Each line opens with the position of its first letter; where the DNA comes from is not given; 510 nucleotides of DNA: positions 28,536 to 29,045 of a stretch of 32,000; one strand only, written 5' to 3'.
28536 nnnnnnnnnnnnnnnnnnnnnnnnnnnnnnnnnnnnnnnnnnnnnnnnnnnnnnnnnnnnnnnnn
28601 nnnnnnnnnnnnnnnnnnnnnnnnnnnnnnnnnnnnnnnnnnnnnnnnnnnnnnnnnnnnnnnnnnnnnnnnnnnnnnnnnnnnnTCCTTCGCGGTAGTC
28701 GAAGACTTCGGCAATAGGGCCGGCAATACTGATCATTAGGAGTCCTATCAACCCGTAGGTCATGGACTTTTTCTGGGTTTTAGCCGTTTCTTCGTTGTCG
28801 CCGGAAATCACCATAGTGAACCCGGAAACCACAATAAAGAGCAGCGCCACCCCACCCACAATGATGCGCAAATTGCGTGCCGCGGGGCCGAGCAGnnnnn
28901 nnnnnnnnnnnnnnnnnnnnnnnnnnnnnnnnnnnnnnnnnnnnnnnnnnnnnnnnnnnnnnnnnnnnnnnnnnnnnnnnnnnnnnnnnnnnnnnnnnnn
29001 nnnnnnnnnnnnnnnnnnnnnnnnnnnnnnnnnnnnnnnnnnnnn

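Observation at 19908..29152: Four-gene surface operon built around VirB2/TrbC-like pilin hairpins fused or linked to PKD adhesin arrays, with no T4SS machinery in sight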

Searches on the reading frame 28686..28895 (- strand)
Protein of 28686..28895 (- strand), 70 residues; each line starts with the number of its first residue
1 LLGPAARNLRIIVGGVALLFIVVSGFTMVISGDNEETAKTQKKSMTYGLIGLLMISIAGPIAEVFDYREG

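Call 55: search_protein_representatives(alignment_id=A3)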
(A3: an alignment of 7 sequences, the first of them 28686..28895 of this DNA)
Query: 7 sequences, 71 profile positions. Proteins with E-value up to 0.001 (for the whole library): 56496; up to 1e-10: 5470; up to 1e-30: 214. The best 150 are listed.
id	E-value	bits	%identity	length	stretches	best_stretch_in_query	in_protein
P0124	1.4e-116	396.7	-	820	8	5-69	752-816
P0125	2.3e-82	287.0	-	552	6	5-69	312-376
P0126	6.6e-78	272.8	-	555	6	4-68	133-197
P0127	8.9e-68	240.3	-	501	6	6-69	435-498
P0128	6.3e-66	234.4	-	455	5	4-69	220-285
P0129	2.3e-63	226.2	-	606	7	4-65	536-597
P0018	3.5e-62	222.4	-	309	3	3-70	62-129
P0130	1.1e-60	217.7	-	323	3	2-70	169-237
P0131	4.3e-55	199.7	-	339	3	5-70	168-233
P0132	4.3e-54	196.5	-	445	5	4-68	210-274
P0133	4.1e-53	193.3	-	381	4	3-67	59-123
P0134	6.5e-53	192.7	-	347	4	3-65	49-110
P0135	9.2e-53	192.2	-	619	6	5-65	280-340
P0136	2.3e-51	187.7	-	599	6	6-68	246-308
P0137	5.0e-51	186.7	-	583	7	7-68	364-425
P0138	6.6e-51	186.3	-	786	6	3-70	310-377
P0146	1.3e-46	172.5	-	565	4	5-70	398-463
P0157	1.8e-43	162.5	-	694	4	3-70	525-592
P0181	4.3e-40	151.6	-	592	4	2-70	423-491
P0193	4.8e-39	148.3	-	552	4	3-70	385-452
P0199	1.1e-38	147.1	-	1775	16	5-69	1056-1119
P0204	3.1e-38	145.7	-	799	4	5-70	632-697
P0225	1.6e-36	140.2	-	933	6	7-69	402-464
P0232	3.4e-36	139.1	-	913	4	4-70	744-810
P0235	4.6e-36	138.7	-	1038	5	4-69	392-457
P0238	7.1e-36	138.1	-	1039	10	3-69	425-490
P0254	3.3e-35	135.9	-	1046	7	18-69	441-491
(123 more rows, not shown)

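Call 56: list_cluster_members(proteins=[P0124, P0125, P0126, P0127, P0129, P0199, P0238, P0235, P0232, P0138])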
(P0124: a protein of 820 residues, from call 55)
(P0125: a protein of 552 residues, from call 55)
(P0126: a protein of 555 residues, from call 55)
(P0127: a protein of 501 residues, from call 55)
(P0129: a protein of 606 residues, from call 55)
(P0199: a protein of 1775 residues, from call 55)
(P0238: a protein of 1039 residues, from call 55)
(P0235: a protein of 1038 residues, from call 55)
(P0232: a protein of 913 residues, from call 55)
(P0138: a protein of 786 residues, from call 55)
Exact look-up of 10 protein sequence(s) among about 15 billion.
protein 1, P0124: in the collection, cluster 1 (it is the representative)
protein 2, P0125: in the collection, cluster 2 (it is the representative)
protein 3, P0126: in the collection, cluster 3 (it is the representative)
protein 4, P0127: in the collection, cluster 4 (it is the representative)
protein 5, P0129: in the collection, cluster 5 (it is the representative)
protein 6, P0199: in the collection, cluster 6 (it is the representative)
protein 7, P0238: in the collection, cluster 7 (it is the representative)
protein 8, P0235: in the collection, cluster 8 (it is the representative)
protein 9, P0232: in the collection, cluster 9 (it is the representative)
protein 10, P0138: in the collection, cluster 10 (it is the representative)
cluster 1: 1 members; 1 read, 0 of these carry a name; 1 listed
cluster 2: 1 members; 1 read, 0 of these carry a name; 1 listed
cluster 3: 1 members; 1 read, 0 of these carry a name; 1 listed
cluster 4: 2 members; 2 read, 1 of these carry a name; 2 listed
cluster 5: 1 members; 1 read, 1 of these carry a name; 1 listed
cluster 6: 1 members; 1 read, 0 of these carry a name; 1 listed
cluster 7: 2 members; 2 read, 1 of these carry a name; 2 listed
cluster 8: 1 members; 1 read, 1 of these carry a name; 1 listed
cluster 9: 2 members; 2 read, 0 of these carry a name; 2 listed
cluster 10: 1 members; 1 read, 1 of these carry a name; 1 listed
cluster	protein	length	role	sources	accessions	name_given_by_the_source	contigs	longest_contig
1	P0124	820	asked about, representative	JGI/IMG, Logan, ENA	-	-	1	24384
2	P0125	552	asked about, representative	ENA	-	-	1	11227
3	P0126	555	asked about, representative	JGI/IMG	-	-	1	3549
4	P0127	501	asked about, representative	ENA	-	-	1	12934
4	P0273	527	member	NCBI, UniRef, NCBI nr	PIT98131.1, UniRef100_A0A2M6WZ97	MAG: hypothetical protein COT71_02435 [Candidatus Andersenbacteria bacterium ... | Uncharacterized protein n=1 Tax=Candidatus Andersenbacteria bacterium ...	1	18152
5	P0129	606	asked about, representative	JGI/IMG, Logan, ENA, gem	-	hypothetical protein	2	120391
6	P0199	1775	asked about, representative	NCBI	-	-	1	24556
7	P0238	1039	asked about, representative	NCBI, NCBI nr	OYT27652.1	MAG: hypothetical protein B6U97_00630 [Candidatus Altiarchaeales archaeon ex4484_96]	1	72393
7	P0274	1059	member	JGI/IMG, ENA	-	-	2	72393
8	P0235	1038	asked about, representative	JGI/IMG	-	hypothetical protein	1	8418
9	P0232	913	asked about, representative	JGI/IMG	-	-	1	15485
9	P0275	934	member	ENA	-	-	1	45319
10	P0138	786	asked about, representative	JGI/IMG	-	hypothetical protein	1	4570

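Call 57: find_encoding_contigs(protein=P0124, flank=10000, max_places=1)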
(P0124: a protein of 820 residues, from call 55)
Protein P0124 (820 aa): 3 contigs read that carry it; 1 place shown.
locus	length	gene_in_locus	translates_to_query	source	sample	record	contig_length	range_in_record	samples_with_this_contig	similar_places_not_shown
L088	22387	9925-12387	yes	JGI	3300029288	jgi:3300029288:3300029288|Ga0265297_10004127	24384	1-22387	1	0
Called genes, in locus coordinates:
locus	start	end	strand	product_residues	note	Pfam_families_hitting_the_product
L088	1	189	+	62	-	?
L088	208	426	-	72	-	-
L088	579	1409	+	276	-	-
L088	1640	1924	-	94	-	-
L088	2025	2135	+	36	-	-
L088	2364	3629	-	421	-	PF01368:DHH, PF02272:DHHA1 (weak)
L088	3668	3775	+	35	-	-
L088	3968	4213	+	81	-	PF01783:Ribosomal_L32p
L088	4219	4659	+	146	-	PF01029:NusB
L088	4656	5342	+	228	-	PF22935:RM44_endonuclase (faint), PF14622:Ribonucleas_3_3, PF00636:Ribonuclease_3, PF00035:dsrm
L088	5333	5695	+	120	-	PF02033:RBFA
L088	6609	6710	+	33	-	-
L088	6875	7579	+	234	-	PF28597:T2SSF_N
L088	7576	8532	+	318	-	PF18075:FtsX_ECD, PF02687:FtsX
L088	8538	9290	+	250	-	PF11967:RecO_N, PF02565:RecO_C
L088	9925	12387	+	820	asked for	PF04956:TrbC (faint), PF18895:T4SS_pilin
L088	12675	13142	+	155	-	PF18895:T4SS_pilin (weak)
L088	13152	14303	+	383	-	PF18895:T4SS_pilin, PF00801:PKD (weak)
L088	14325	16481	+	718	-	PF00801:PKD, PF18911:PKD_4, PF18911:PKD_4, PF00801:PKD, PF18911:PKD_4, PF18911:PKD_4, PF00801:PKD, PF18911:PKD_4, +13 more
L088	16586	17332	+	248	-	PF02811:PHP (weak)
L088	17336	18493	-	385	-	PF04932:Wzy_C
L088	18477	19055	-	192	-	PF23023:Anti-Pycsar_Apyc1 (weak), PF00753:Lactamase_B, PF13483:Lactamase_B_3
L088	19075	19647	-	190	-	PF02482:Ribosomal_S30AE, PF16321:Ribosom_S30AE_C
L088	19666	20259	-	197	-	PF12917:YfbR-like, PF13023:HD_3, PF01966:HD (weak)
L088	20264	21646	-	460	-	PF08529:NusA_N, PF14520:HHH_5 (faint), PF13184:KH_NusA_1st, PF26594:KH_NusA_2nd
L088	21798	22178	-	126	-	PF01035:DNA_binding_1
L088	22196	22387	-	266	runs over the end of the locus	-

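Call 58: find_encoding_contigs(protein=P0199, flank=10000, max_places=1)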
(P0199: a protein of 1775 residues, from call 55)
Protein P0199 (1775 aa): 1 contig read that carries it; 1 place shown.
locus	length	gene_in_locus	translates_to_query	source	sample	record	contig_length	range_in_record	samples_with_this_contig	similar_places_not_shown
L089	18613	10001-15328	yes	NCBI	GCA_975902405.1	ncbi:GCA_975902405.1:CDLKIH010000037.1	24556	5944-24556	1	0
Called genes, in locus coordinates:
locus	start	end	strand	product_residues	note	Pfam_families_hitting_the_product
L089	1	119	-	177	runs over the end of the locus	PF02441:Flavoprotein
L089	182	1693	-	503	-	PF20123:DUF6513 (weak), PF00809:Pterin_bind, PF14251:PterinBD-DUF4346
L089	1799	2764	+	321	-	PF09822:ABC_transp_aux (faint)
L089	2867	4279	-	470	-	PF25596:CPSase_L_D1, PF02222:ATP-grasp, PF02786:CPSase_L_D2, PF07478:Dala_Dala_lig_C, PF02787:CPSase_L_D3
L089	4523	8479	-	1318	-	PF05048:NosD, PF13229:Beta_helix, PF05048:NosD, PF13229:Beta_helix, PF05048:NosD, PF13229:Beta_helix, PF05048:NosD (weak)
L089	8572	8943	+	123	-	PF13742:tRNA_anti_2 (faint), PF01336:tRNA_anti-codon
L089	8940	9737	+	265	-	PF06023:Csa1 (weak), PF12705:PDDEXK_1, PF01930:Cas_Cas4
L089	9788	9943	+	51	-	PF00832:Ribosomal_L39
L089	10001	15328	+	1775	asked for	PF04956:TrbC, PF18895:T4SS_pilin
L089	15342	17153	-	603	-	PF00361:Proton_antipo_M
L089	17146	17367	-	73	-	-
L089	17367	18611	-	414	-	?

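Call 59: find_encoding_contigs(protein=P0129, flank=10000, max_places=1)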
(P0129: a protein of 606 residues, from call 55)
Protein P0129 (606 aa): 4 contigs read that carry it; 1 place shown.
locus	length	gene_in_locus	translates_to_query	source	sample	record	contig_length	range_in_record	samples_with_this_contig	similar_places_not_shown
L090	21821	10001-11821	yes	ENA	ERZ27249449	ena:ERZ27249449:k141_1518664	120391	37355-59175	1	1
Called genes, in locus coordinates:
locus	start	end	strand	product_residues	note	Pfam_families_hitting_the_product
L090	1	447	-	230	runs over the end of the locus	-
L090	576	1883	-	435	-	PF00753:Lactamase_B, PF23023:Anti-Pycsar_Apyc1, PF12706:Lactamase_B_2 (weak), PF07521:RMMBL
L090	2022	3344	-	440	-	PF23459:S1_RRP5 (faint), PF00575:S1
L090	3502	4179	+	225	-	PF13483:Lactamase_B_3, PF12706:Lactamase_B_2 (weak)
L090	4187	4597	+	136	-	-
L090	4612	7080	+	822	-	PF00521:DNA_topoisoIV, PF03989:DNA_gyraseA_C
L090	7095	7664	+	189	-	PF03848:TehB (weak), PF13489:Methyltransf_23, PF01209:Ubie_methyltran, PF01728:FtsJ (weak), PF13847:Methyltransf_31, PF08241:Methyltransf_11, PF08242:Methyltransf_12, PF13649:Methyltransf_25, +2 more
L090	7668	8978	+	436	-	PF01547:SBP_bac_1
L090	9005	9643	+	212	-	PF18895:T4SS_pilin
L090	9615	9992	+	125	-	PF18895:T4SS_pilin (weak)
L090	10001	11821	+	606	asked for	PF18895:T4SS_pilin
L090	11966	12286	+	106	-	PF18895:T4SS_pilin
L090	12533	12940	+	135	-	PF18895:T4SS_pilin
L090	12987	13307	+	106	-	PF18895:T4SS_pilin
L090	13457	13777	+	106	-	PF18895:T4SS_pilin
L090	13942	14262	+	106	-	PF18895:T4SS_pilin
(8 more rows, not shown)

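Call 66: search_protein_families(library=pfam, proteins=[P0232, P0235, P0204, P0157, P0225, P0254, P0138, P0146, P0181, P0193], max_evalue=0.001)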
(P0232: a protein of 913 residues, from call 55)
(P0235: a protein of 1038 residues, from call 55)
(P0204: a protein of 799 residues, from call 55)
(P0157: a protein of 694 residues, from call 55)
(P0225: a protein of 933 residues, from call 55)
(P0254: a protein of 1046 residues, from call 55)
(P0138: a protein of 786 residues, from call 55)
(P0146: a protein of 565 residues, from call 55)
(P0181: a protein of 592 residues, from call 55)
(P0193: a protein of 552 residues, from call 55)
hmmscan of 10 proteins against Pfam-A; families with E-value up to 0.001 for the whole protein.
P0232 (913 aa): 1 family
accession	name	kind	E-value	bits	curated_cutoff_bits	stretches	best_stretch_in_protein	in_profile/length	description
PF18895.5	T4SS_pilin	-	4.2e-24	84.8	26.6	2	482-545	2-65/71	Type IV secretion system pilin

P0235 (1038 aa): 2 families
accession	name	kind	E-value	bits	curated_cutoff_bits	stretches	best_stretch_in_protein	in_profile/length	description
PF18895.5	T4SS_pilin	-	3.2e-46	155.7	26.6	5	208-276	2-69/71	Type IV secretion system pilin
PF04956.18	TrbC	-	1.5e-16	60.8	27.9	1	6-90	14-90/98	TrbC/VIRB2 pilin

P0204 (799 aa): 1 family
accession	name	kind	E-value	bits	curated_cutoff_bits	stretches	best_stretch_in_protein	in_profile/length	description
PF18895.5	T4SS_pilin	-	7.8e-22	77.6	26.6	3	373-434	5-66/71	Type IV secretion system pilin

P0157 (694 aa): 2 families
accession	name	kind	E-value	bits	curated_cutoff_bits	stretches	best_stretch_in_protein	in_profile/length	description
PF18895.5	T4SS_pilin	-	1.1e-31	109.1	26.6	4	280-347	3-70/71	Type IV secretion system pilin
PF02322.20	Cyt_bd_oxida_II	-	9.8e-05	22.3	35.6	0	285-456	147-264/302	Cytochrome bd terminal oxidase subunit II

P0225 (933 aa): 1 family
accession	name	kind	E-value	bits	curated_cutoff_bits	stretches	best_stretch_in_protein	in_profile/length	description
PF18895.5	T4SS_pilin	-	3.2e-50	168.5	26.6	6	304-374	2-71/71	Type IV secretion system pilin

P0254 (1046 aa): 2 families
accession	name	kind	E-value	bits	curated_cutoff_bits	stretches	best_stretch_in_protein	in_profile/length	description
PF18895.5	T4SS_pilin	-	3.7e-55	184.3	26.6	7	58-115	14-71/71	Type IV secretion system pilin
PF04956.18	TrbC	-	1.4e-31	109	27.9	3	422-489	35-97/98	TrbC/VIRB2 pilin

P0138 (786 aa): 1 family
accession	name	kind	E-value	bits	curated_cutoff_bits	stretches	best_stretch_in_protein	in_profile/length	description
PF18895.5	T4SS_pilin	-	5.6e-50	167.8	26.6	5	306-372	3-67/71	Type IV secretion system pilin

P0146 (565 aa): 1 family
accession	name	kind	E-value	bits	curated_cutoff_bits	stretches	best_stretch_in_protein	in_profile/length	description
PF18895.5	T4SS_pilin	-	1.5e-26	92.7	26.6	3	259-313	10-63/71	Type IV secretion system pilin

P0181 (592 aa): 1 family
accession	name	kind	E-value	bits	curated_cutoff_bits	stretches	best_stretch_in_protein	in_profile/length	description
PF18895.5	T4SS_pilin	-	3.6e-28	97.9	26.6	3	420-486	3-68/71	Type IV secretion system pilin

P0193 (552 aa): 1 family
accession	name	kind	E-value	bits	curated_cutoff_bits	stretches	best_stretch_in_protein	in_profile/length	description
PF18895.5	T4SS_pilin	-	3.7e-25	88.2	26.6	4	106-172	2-68/71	Type IV secretion system pilin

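Call 78: find_encoding_contigs(protein=P0273, flank=10000, max_places=1)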
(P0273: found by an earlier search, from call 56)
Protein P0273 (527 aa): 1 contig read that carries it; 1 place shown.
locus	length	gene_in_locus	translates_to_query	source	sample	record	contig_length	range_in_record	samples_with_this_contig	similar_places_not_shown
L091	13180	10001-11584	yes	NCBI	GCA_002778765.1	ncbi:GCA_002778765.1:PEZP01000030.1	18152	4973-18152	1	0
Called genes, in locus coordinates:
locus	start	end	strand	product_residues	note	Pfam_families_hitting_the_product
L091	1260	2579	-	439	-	PF00575:S1, PF23459:S1_RRP5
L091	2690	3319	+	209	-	PF13483:Lactamase_B_3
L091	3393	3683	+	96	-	-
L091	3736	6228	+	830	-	PF00521:DNA_topoisoIV, PF03989:DNA_gyraseA_C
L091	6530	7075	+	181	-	PF01135:PCMT (weak), PF01209:Ubie_methyltran, PF06325:PrmA (weak), PF13847:Methyltransf_31, PF08241:Methyltransf_11, PF08242:Methyltransf_12 (weak), PF13649:Methyltransf_25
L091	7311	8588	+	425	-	PF01547:SBP_bac_1, PF13416:SBP_bac_8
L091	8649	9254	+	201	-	PF18895:T4SS_pilin (faint)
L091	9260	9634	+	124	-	PF18895:T4SS_pilin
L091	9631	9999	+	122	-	PF18895:T4SS_pilin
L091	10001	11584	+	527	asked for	PF18895:T4SS_pilin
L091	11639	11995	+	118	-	PF18895:T4SS_pilin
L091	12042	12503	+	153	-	PF18895:T4SS_pilin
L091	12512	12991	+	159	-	PF18895:T4SS_pilin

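Call 79: find_encoding_contigs(protein=P0238, flank=10000, max_places=1)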
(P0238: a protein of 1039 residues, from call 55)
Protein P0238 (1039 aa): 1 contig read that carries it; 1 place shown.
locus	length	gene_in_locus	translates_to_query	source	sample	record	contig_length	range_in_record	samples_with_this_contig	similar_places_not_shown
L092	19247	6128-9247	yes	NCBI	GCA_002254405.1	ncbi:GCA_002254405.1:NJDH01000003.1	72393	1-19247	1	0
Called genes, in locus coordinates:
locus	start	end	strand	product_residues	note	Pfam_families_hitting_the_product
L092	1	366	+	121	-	?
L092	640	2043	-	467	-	PF25596:CPSase_L_D1, PF02222:ATP-grasp, PF02786:CPSase_L_D2, PF07478:Dala_Dala_lig_C, PF02787:CPSase_L_D3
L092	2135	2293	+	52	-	-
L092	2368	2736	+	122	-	PF01336:tRNA_anti-codon (weak)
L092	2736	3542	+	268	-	PF01930:Cas_Cas4 (weak)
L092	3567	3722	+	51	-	PF00832:Ribosomal_L39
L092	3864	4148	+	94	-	-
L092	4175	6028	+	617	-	PF04956:TrbC (faint), PF18895:T4SS_pilin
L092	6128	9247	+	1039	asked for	PF18895:T4SS_pilin (weak), PF04956:TrbC (weak), PF18895:T4SS_pilin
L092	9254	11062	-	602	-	PF00361:Proton_antipo_M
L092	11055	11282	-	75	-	-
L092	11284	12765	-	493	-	PF00361:Proton_antipo_M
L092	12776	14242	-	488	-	PF10125:NADHdeh_related (weak), PF00361:Proton_antipo_M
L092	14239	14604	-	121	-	PF00420:Oxidored_q2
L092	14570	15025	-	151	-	PF04039:MnhB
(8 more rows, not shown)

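Call 84: find_homologous_proteins(query=L088:20264-21646:-, max_evalue=1e-30)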
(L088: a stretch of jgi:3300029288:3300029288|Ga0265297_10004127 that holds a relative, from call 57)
Query L088:20264-21646:- (460 aa): 7999 proteins with E <= 1e-30 among 8000 candidates; the best 120 are listed.
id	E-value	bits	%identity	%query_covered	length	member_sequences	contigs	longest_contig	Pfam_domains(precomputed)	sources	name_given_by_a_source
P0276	1.8e-285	965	100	100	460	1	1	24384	PF13184.13,PF26594.2,PF14520.13,PF08529.17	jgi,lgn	-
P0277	2.7e-124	434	50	100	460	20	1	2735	PF13184.13,PF26594.2,PF08529.17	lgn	-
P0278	1.1e-122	428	50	100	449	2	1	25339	PF13184.13,PF26594.2,PF14520.13,PF08529.17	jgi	-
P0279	1.7e-122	428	50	100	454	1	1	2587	PF13184.13,PF26594.2,PF14520.13,PF08529.17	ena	-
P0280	1.9e-122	428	50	99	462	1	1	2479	PF13184.13,PF26594.2,PF14520.13,PF08529.17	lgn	-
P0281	2.4e-122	427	49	99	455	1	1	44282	PF13184.13,PF26594.2,PF08529.17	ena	-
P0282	5.9e-122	426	50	99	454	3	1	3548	PF13184.13,PF26594.2,PF14520.13,PF08529.17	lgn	-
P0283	6.8e-122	426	49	100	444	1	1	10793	PF13184.13,PF26594.2,PF08529.17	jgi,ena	-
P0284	1.8e-121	424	49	99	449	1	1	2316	PF13184.13,PF26594.2,PF14520.13,PF08529.17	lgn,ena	-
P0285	4.3e-121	423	49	100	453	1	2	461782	PF13184.13,PF26594.2,PF14520.13,PF08529.17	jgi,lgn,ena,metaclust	metaclust:\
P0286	5.9e-121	423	49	99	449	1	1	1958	PF13184.13,PF26594.2,PF14520.13,PF08529.17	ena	-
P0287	6.0e-121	423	56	78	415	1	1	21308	PF13184.13,PF26594.2,PF08529.17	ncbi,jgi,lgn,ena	ncbi:MAG: transcription termination factor NusA [Candidatus Gracilibacteria bacterium]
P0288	7.8e-121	422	50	99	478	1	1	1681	PF13184.13,PF26594.2,PF08529.17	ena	-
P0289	1.3e-120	422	47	100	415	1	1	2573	PF13184.13,PF26594.2,PF00575.30,PF08529.17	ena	-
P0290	1.6e-120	421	48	100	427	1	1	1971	PF13184.13,PF26594.2,PF08529.17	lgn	-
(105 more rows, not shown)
